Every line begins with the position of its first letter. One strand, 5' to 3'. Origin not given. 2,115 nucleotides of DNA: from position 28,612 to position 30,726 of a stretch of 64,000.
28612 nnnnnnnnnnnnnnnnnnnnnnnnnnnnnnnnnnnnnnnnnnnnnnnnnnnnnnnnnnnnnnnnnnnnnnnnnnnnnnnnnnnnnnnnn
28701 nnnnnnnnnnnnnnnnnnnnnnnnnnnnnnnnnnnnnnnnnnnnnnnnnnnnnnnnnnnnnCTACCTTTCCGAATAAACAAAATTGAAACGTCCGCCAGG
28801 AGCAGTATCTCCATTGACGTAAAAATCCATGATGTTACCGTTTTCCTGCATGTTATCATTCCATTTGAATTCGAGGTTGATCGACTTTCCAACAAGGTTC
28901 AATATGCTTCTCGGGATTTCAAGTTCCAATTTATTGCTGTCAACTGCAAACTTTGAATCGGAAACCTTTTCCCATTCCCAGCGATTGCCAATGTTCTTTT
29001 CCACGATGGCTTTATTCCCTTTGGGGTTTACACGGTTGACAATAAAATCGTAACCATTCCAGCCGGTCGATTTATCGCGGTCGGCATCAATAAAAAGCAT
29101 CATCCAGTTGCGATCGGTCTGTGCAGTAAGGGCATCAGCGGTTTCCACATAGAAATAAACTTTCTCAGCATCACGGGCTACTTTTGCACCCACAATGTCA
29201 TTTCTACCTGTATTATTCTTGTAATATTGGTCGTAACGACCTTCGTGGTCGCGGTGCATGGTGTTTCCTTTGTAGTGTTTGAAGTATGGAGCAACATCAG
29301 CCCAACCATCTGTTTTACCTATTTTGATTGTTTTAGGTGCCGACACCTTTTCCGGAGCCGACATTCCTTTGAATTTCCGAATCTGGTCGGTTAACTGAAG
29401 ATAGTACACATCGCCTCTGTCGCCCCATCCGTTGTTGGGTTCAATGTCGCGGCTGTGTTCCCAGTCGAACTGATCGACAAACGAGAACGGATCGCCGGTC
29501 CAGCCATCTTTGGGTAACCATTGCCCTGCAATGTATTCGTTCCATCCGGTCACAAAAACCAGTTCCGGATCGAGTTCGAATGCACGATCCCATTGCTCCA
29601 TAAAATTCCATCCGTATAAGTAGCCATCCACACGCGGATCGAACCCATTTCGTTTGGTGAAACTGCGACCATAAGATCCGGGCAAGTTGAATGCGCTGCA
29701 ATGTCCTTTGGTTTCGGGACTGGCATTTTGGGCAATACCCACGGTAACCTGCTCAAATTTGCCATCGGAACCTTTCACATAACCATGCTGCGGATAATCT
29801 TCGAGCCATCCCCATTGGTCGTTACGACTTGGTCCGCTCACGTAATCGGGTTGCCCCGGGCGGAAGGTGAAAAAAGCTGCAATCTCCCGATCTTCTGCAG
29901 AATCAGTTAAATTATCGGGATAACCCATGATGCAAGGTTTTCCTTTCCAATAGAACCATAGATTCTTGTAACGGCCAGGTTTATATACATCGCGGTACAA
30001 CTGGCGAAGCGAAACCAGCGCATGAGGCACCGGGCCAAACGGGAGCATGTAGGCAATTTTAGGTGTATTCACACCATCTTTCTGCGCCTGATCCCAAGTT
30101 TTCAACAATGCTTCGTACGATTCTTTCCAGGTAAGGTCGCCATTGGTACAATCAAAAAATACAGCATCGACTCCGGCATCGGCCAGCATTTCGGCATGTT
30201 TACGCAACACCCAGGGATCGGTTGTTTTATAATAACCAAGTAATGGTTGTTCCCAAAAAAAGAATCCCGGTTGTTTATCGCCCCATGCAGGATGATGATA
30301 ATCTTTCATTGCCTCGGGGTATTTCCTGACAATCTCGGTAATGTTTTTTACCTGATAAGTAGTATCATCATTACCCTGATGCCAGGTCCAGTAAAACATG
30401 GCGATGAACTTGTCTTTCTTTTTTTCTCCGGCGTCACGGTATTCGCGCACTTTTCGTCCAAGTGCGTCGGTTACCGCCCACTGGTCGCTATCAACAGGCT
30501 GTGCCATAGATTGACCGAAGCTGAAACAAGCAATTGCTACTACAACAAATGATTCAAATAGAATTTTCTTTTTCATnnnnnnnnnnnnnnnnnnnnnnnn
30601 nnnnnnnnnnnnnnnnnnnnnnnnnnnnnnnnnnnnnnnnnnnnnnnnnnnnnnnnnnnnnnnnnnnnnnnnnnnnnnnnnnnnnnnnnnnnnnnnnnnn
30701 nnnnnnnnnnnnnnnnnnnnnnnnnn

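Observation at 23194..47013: Three GH99/71-like paralogs lacking the second catalytic Glu, each with a different architecture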

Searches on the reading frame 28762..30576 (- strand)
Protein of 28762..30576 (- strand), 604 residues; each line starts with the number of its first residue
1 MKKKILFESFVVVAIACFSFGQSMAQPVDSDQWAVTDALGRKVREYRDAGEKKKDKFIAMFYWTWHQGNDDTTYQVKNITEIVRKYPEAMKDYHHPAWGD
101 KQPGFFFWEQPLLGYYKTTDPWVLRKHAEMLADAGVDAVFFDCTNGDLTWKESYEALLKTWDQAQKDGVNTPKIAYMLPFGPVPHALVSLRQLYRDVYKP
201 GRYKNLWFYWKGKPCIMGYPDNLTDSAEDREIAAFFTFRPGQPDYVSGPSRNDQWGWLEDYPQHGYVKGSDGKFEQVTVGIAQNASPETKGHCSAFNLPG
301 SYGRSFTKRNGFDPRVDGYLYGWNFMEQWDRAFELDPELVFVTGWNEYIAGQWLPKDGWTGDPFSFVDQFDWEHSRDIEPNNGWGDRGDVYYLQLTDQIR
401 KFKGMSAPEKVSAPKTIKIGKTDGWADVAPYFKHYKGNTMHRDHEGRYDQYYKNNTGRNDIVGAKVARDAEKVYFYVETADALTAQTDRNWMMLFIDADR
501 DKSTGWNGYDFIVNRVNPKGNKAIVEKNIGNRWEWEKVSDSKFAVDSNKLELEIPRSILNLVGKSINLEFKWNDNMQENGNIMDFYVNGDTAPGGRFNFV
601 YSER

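Call 4: search_protein_families(library=pfam, proteins=[window:28762-30576:-], max_evalue=1)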
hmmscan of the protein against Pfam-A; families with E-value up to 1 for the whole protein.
window:28762-30576:- (604 aa): 0 families

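Call 5: search_protein_families(library=ncbifam, proteins=[window:28762-30576:-], max_evalue=1)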
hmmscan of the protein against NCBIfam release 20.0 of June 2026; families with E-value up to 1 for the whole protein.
window:28762-30576:- (604 aa): 0 families

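Call 6: search_solved_structures(query=window:28762-30576:-, max_evalue=10, show_alignments=2)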
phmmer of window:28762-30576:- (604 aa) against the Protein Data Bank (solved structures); distinct sequences matched with E-value up to 10: 2.
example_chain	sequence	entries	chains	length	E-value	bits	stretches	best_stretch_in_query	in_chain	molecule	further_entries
3rva_A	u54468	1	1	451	0.11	14.1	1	351-436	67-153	Organophosphorus acid anhydrolase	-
4zwo_A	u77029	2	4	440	0.53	11.7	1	352-486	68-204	organophosphate anhydrolase/prolidase | OPAA organophosphate prolidase anhydrolase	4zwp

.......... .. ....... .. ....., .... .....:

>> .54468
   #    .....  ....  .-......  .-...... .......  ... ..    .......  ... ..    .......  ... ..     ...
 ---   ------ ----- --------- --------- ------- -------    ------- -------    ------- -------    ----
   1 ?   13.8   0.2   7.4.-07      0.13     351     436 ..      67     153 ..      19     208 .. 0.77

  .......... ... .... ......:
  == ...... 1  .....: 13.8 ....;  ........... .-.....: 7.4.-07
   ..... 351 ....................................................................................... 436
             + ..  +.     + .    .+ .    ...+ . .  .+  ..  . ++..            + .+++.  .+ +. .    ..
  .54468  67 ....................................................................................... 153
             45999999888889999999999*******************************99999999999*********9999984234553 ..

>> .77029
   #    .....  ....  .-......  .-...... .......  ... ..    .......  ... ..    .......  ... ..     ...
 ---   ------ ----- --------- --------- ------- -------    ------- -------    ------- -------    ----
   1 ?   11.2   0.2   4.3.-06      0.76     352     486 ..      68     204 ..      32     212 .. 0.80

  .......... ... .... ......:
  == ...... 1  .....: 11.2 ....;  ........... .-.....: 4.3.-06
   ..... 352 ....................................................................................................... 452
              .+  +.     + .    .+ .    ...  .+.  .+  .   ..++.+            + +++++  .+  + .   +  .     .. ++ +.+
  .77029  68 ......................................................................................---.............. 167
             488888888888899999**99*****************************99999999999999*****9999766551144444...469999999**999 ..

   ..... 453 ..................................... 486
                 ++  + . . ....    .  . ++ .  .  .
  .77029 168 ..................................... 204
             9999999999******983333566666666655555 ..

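Call 8: find_homologous_proteins(query=window:28762-30576:-)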
Query window:28762-30576:- (604 aa): 6282 proteins with E <= 0.001 among 8000 candidates; the best 120 are listed.
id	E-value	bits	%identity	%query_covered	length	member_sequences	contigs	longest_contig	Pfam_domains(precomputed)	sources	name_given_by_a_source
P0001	0.0e+0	1457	100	100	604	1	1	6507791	-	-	-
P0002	0.0e+0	1327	89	100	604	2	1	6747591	-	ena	-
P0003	0.0e+0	1321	89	100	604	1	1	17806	-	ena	-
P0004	0.0e+0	1319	88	100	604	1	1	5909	-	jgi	-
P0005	0.0e+0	1316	88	100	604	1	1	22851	-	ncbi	-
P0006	0.0e+0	1314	87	100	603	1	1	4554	-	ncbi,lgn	-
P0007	0.0e+0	1311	88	100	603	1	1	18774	-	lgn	-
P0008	0.0e+0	1309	88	100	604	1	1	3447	-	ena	-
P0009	0.0e+0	1308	88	100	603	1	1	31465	-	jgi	jgi:hypothetical protein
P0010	0.0e+0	1306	88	99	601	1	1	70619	-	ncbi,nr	ncbi:MAG: hypothetical protein K0M50_06020 [Prolixibacteraceae bacterium]|nr:hypothetical protein [P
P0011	0.0e+0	1304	87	100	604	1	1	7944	-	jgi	-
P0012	0.0e+0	1296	87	100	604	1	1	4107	-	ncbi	-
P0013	0.0e+0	1296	87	100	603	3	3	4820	-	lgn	-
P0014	0.0e+0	1294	87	100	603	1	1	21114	-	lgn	-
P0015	0.0e+0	1292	86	100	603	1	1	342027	-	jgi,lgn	jgi:hypothetical protein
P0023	0.0e+0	1262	84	100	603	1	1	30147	-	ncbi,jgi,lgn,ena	ncbi:MAG: hypothetical protein WC708_06265 [Lentisphaeria bacterium]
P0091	0.0e+0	1180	80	97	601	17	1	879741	-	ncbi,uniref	ncbi:hypothetical protein ACFQRK_07475 [Parapedobacter sp. GCM10030251]|uniref:hypothetical protein 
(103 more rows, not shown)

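Call 19: search_protein_representatives(protein=window:28762-30576:-)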
Query: 604 residues. Proteins with E-value up to 0.001 (for the whole library): 2992; up to 1e-10: 2050; up to 1e-30: 1038. The best 150 are listed.
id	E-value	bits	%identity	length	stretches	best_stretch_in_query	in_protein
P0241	1.5e-231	786.8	57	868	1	28-602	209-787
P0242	1.4e-217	740.7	56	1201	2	231-602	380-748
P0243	3.5e-211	719.5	57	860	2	226-603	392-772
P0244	2.5e-206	703.4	54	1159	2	226-602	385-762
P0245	6.6e-202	688.9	55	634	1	27-602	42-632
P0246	4.3e-194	663.0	53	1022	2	230-602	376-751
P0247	1.5e-173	595.1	49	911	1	24-604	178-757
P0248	2.5e-172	591.1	52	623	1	31-601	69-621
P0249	3.7e-170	584.0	48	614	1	28-600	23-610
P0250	5.0e-163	560.4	49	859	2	220-602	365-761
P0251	2.4e-162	558.1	47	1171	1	23-604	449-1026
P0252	4.1e-161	554.1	51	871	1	30-604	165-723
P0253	1.7e-158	545.4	49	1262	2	231-602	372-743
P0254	1.3e-157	542.5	47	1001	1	30-601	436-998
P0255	2.9e-157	541.4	49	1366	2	26-484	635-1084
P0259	3.4e-150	518.0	49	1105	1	28-602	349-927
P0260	3.8e-149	514.5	45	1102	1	28-601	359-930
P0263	1.2e-147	509.5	44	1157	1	30-601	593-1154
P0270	1.3e-143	496.2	45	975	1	30-602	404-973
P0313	9.3e-130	450.5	42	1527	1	26-601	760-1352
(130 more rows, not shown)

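Call 22: search_solved_structures(query=A2, max_evalue=10, show_alignments=3)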
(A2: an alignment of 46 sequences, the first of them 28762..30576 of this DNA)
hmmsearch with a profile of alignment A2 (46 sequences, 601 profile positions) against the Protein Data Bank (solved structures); distinct sequences matched with E-value up to 10: 26.
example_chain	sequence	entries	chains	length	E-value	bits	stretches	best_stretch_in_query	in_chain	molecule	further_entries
4acy_A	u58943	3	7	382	0.0011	20.7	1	115-351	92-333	ENDO-ALPHA-MANNOSIDASE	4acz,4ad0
4acz_B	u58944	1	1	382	0.0012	20.7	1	115-351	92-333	ENDO-ALPHA-MANNOSIDASE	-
6zdc_A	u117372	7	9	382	0.005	18.6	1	61-143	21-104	Glycoprotein endo-alpha-1,2-mannosidase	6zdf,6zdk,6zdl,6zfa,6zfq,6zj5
6zfn_AAA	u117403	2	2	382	0.055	15.1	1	61-143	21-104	Glycoprotein endo-alpha-1,2-mannosidase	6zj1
6fwo_A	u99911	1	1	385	0.068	14.8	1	115-224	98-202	Glycosyl hydrolase family 71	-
4ad1_A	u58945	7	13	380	0.084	14.5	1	115-224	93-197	GLYCOSYL HYDROLASE FAMILY 71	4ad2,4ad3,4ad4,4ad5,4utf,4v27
5lyr_A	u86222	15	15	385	0.087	14.5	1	115-224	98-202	Glycosyl hydrolase family 71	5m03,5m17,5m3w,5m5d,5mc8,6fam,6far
1b3o_A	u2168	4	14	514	0.68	11.5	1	132-158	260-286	PROTEIN (INOSINE MONOPHOSPHATE DEHYDROGENASE 2) | Inosine-5'-monophosphate dehydrogenase 2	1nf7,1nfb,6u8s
6i0m_A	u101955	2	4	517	0.69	11.5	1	132-159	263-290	Inosine-5'-monophosphate dehydrogenase 2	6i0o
9dmu_A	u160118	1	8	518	0.69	11.5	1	132-159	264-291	Inosine-5'-monophosphate dehydrogenase 2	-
9mub_A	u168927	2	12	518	0.69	11.5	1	132-159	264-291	Inosine-5'-monophosphate dehydrogenase 2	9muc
6u8e_A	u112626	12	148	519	0.69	11.5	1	132-159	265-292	Inosine-5'-monophosphate dehydrogenase 2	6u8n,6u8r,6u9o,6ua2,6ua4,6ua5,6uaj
8foz_A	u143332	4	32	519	0.69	11.5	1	132-159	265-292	Inosine-5'-monophosphate dehydrogenase 2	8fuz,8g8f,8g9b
7rfe_A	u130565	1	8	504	1.5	10.4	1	132-159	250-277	Inosine-5'-monophosphate dehydrogenase 1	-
1jcn_A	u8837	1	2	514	1.5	10.4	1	132-159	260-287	INOSINE MONOPHOSPHATE DEHYDROGENASE I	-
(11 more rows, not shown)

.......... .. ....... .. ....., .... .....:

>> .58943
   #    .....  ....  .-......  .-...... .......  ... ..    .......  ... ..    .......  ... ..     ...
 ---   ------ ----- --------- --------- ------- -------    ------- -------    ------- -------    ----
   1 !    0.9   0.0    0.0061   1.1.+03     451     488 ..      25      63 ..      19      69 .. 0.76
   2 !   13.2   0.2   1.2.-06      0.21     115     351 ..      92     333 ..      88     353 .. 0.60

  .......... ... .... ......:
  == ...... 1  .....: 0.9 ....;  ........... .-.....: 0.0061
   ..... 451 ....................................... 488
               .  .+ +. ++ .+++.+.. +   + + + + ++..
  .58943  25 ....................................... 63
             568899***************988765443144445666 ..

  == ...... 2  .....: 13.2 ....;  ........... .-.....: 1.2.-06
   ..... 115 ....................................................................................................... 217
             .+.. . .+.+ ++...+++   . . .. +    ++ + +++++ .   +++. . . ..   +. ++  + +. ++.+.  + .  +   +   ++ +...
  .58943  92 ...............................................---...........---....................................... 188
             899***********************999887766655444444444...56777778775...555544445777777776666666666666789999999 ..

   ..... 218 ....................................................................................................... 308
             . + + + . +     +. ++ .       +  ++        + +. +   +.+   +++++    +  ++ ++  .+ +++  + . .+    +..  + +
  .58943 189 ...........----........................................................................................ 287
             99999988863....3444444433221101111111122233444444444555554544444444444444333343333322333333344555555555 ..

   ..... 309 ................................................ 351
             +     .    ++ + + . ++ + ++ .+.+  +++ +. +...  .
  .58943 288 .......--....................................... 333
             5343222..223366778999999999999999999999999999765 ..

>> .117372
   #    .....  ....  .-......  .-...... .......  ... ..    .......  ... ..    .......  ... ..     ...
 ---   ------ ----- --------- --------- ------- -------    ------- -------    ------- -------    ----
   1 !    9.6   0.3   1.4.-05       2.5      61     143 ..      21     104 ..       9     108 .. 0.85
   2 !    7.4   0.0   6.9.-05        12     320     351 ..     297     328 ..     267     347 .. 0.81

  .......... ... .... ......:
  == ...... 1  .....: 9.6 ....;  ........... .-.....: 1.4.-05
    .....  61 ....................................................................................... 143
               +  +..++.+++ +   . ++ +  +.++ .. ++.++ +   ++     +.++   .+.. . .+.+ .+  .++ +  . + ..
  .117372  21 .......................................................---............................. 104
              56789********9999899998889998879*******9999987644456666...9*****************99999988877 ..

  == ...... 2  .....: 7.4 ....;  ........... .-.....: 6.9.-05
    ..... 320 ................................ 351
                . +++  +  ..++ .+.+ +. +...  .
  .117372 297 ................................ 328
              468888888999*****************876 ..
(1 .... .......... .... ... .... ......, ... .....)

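Call 23: search_protein_families(library=pfam, alignment_id=A2, max_evalue=1)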
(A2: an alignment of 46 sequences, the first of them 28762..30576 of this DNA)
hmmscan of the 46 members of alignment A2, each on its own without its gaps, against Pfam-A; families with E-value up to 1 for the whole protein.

A. member 1, window:28762-30576:- (604 aa): 0 families

B. families by the number of members that match (of 46 scanned): 12 families
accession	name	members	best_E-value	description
PF16317.11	Glyco_hydro_99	16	1.6e-07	Glycosyl hydrolase family 99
PF14307.12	Glyco_tran_WbsX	2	0.0017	Glycosyltransferase WbsX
PF18962.6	Por_Secre_tail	1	1.8e-12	Secretion system C-terminal sorting domain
PF05840.19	Phage_GPA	1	0.051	Bacteriophage replication gene A protein (GPA)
PF17748.7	VID27_N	1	0.087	VID27 N-terminal region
PF13585.12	CHU_C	1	0.097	CHU_C Type IX secretion signal domain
PF22621.2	CurL-like_PKS_C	1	0.13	CurL-like, PKS C-terminal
PF08918.16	PhoQ_Sensor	1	0.17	PhoQ Sensor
PF22862.1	Hac8_like_N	1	0.17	Halocin 8-like N-terminal domain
PF02202.21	Tachykinin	1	0.17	Tachykinin family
PF08021.17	FAD_binding_9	1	0.24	Siderophore-interacting FAD-binding domain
PF08139.17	LPAM_1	1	0.33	Prokaryotic membrane lipoprotein lipid attachment site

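Call 28: predict_structure(alignment_id=A2)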
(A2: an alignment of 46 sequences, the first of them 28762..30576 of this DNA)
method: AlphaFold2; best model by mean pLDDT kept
length: 604 residues; sequences in the alignment: 46
mean_pLDDT: 92.4   pTM: 0.92
mean pLDDT of the five models: 92.4, 92.0, 91.6, 91.3, 90.9
residues with pLDDT >= 90: 487; 70-90: 94; 50-70: 19; < 50: 4
segments of 3 or more residues with pLDDT < 50: 20-23
pLDDT, mean of each block of 10 residues (from residue 1): 71 66 67 95 96 97 73 86 94 92 87 93 97 98 79 94 96 96 92 96 98 97 97 98 92 94 95 96 89 89 90 92 95 98 88 86 87 93 95 98 96 96 91 94 92 97 97 98 97 98 95 95 97 97 97 98 96 96 97 97 93
secondary structure, 60 per line:
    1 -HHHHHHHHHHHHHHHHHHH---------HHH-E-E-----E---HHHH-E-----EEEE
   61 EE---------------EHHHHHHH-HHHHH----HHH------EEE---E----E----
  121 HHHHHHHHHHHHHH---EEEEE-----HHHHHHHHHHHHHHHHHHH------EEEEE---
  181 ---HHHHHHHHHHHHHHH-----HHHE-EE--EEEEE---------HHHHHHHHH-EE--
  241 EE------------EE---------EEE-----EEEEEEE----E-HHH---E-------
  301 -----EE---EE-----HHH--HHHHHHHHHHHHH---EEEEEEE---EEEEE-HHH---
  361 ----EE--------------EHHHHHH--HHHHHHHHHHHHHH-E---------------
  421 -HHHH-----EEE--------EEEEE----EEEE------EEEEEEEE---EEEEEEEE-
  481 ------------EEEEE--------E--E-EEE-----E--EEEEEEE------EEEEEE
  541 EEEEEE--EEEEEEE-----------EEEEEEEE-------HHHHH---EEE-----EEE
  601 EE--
elements in order: H2-20 H46-49 E57-62 H79-85 H87-91 E105-107 H121-134 E138-142 H148-166 E173-177 H184-198 E213-217 H227-235 E266-268 E274-280 H323-335 E339-345 E349-353 H382-387 H390-403 H422-425 E431-433 E442-446 E451-454 E461-468 E472-479 E493-497 E511-513 E522-528 E535-546 E549-555 E567-574 H582-586 E590-592 E598-602

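Call 30: fold_search(model_id=the predicted structure, library=pdb)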
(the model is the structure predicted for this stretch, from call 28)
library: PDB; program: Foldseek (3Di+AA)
matches with E <= 10: 1253; with E <= 0.001: 41
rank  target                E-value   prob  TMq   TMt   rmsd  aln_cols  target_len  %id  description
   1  4ad0_B                1.8e-07  1.00  0.30  0.51   8.3       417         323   14  Structure of the GH99 endo-alpha-mannosidase from Bacteriodes thetaiotaomicron in complex with BIS-TRIS-Propane (released 2012-02-01)
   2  9fnh_D                5.8e-07  1.00  0.28  0.41  17.2       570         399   11  The glycoside hydrolase family 71 (GH71) member AnGH71C from Aspergillus nidulans in complex with nigerotetraose. (released 2025-06-25)
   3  6fwq_A                6.1e-07  1.00  0.33  0.55   8.9       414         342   16  Structure of an E333Q variant of the GH99 endo-alpha-mannanase from Bacteroides xylanisolvens in complex with alpha-1, (released 2019-09-18)
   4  9fnf_A                6.5e-07  1.00  0.29  0.41  17.5       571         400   10  The glycoside hydrolase family 71 (GH71) member AnGH71C from Aspergillus nidulans. (released 2025-06-25)
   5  6fwi                  6.9e-07  1.00  0.30  0.49   9.2       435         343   15  Structure of the GH99 endo-alpha-mannanase from Bacteroides xylanisolvens in complex with alpha-Glc-1,3-(1,2-anhydro-car (released 2019-09-18)
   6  4ad0_C                7.3e-07  1.00  0.30  0.53   6.8       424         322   13  Structure of the GH99 endo-alpha-mannosidase from Bacteriodes thetaiotaomicron in complex with BIS-TRIS-Propane (released 2012-02-01)
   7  4ad5_A                7.3e-07  1.00  0.33  0.54   9.2       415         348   15  Structure of the GH99 endo-alpha-mannosidase from Bacteroides xylanisolvens in complex with glucose-1,3-deoxymannojiri (released 2012-02-01)
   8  4ad0_A                8.7e-07  1.00  0.32  0.56   7.2       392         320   15  Structure of the GH99 endo-alpha-mannosidase from Bacteriodes thetaiotaomicron in complex with BIS-TRIS-Propane (released 2012-02-01)
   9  9fnf_B                8.7e-07  1.00  0.29  0.41  17.6       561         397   10  The glycoside hydrolase family 71 (GH71) member AnGH71C from Aspergillus nidulans. (released 2025-06-25)
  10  6zj6                  9.2e-07  1.00  0.33  0.52   9.3       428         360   15  Structure of the GH99 endo-alpha-mannanase from Bacteroides xylanisolvens in complex with cyclohexylmethyl-Glc-1,3-isofa (released 2020-11-18)
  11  4ad0_D                1.0e-06  1.00  0.33  0.58   7.6       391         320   14  Structure of the GH99 endo-alpha-mannosidase from Bacteriodes thetaiotaomicron in complex with BIS-TRIS-Propane (released 2012-02-01)
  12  4ad1                  1.0e-06  1.00  0.33  0.54   8.7       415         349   16  Structure of the GH99 endo-alpha-mannosidase from Bacteroides xylanisolvens (released 2012-02-01)
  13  5m03_A                1.2e-06  1.00  0.33  0.53   9.3       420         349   15  Structure of the GH99 endo-alpha-mannanase from Bacteroides xylanisolvens in complex with mannose-alpha-1,3-noeuromyci (released 2017-01-11)
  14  6far                  1.4e-06  1.00  0.32  0.53   9.3       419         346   16  Structure of the GH99 endo-alpha-mannanase from Bacteroides xylanisolvens in complex with mannose-alpha-1,3-mannoimidazo (released 2018-03-21)
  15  4acz_B                1.4e-06  1.00  0.30  0.49   8.8       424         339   13  Structure of the GH99 endo-alpha-mannosidase from Bacteroides thetaiotaomicron (released 2012-02-01)
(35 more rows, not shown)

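Call 48: search_protein_families(library=pfam, proteins=[P0259, P0260, P0251, P0263, P0254, P0270, P0313, P0241], max_evalue=0.0001)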
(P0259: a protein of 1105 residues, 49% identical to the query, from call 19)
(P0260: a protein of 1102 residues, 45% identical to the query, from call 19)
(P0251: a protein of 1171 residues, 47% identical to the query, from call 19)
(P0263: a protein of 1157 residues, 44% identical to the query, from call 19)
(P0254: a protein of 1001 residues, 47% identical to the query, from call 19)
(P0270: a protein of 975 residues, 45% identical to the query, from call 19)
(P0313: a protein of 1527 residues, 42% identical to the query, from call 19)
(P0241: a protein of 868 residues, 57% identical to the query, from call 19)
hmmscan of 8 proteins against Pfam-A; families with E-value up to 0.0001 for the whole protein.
P0259 (1105 aa): 1 family
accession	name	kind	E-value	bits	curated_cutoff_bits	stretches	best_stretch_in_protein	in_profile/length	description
PF07833.16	Cu_amine_oxidN1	-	1.5e-26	92.9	24.2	1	978-1070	9-101/108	Copper amine oxidase N-terminal domain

P0260 (1102 aa): 2 families
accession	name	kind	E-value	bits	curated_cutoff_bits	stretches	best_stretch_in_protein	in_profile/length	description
PF07833.16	Cu_amine_oxidN1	-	6e-29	100.6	24.2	1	980-1072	8-100/108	Copper amine oxidase N-terminal domain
PF03422.21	CBM_6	-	2e-08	35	28.9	1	222-333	16-125/125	Carbohydrate binding module (family 6)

P0251 (1171 aa): 3 families
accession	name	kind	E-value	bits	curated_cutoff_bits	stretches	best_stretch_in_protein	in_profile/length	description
PF03422.21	CBM_6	-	1.1e-57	194.2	28.9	3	177-295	1-124/125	Carbohydrate binding module (family 6)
PF07833.16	Cu_amine_oxidN1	-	4.9e-10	39.8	24.2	0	1038-1103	48-108/108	Copper amine oxidase N-terminal domain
PF18099.7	CBM_35_2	-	3e-07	30.9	23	0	195-293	14-111/112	Carbohydrate binding module (family 35)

P0263 (1157 aa): 0 families

P0254 (1001 aa): 1 family
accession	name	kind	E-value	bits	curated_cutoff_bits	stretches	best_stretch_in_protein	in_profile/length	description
PF00404.24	Dockerin_1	-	1.6e-08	35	22.9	1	194-246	2-56/57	Dockerin type I domain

P0270 (975 aa): 1 family
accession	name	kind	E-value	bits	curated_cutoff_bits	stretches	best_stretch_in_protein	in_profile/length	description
PF03422.21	CBM_6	-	6.6e-18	65.6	28.9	1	258-380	2-125/125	Carbohydrate binding module (family 6)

P0313 (1527 aa): 1 family
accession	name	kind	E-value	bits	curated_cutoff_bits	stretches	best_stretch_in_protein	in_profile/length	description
PF05671.16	GETHR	-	7.8e-12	44.8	22.4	0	1412-1435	1-24/25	GETHR pentapeptide repeat (5 copies)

P0241 (868 aa): 1 family
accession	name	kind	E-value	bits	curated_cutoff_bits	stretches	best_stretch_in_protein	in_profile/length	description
PF18962.6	Por_Secre_tail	-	2.3e-06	28.2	27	1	805-868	1-72/75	Secretion system C-terminal sorting domain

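Call 56: find_encoding_contigs(protein=P0091, flank=10000, max_places=2)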
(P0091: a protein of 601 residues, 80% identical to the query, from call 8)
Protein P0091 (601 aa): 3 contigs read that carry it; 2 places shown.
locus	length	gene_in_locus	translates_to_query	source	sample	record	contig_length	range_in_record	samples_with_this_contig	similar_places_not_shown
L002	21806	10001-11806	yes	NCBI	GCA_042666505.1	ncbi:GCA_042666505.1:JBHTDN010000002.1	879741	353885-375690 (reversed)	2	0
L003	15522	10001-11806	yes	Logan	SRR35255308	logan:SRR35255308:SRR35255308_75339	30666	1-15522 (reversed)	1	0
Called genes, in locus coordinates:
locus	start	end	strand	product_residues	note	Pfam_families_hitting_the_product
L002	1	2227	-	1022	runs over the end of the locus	PF07715:Plug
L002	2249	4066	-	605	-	PF14322:SusD-like_3, PF07980:SusD_RagB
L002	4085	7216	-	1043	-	PF13620:CarboxypepD_reg (weak), PF13715:CarbopepD_reg_2, PF07715:Plug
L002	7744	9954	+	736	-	PF18989:DUF5722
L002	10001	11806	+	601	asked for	-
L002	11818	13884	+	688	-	-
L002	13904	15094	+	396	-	PF14307:Glyco_tran_WbsX, PF16317:Glyco_hydro_99 (faint)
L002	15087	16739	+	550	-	PF02838:Glyco_hydro_20b, PF00728:Glyco_hydro_20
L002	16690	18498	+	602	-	-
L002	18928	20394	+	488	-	PF03629:SASA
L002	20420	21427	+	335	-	PF24681:Kelch_KLHDC2_KLHL20_DRC7, PF01344:Kelch_1 (faint), PF13415:Beta-prop_FBX42, PF07646:Kelch_2 (faint), PF24681:Kelch_KLHDC2_KLHL20_DRC7, PF13415:Beta-prop_FBX42, PF24981:Beta-prop_ATRN-LZTR1 (weak)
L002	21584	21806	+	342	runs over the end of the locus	PF14607:GxDLY, PF14606:Lipase_GDSL_3, PF13472:Lipase_GDSL_2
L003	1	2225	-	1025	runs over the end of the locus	PF13620:CarboxypepD_reg (weak), PF07715:Plug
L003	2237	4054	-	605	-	PF14322:SusD-like_3, PF07980:SusD_RagB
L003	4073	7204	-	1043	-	PF13620:CarboxypepD_reg (weak), PF13715:CarbopepD_reg_2, PF07715:Plug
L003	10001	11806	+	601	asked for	-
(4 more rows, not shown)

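Call 57: find_encoding_contigs(protein=P0259, flank=10000, max_places=2)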
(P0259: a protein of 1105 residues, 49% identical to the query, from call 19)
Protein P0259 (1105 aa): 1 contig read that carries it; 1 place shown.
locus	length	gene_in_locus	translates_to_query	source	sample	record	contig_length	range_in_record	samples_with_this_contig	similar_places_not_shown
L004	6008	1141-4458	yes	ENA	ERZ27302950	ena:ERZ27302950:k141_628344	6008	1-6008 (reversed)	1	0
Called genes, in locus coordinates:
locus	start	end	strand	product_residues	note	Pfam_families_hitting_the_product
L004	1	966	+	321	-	?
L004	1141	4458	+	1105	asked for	PF07833:Cu_amine_oxidN1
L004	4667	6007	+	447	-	?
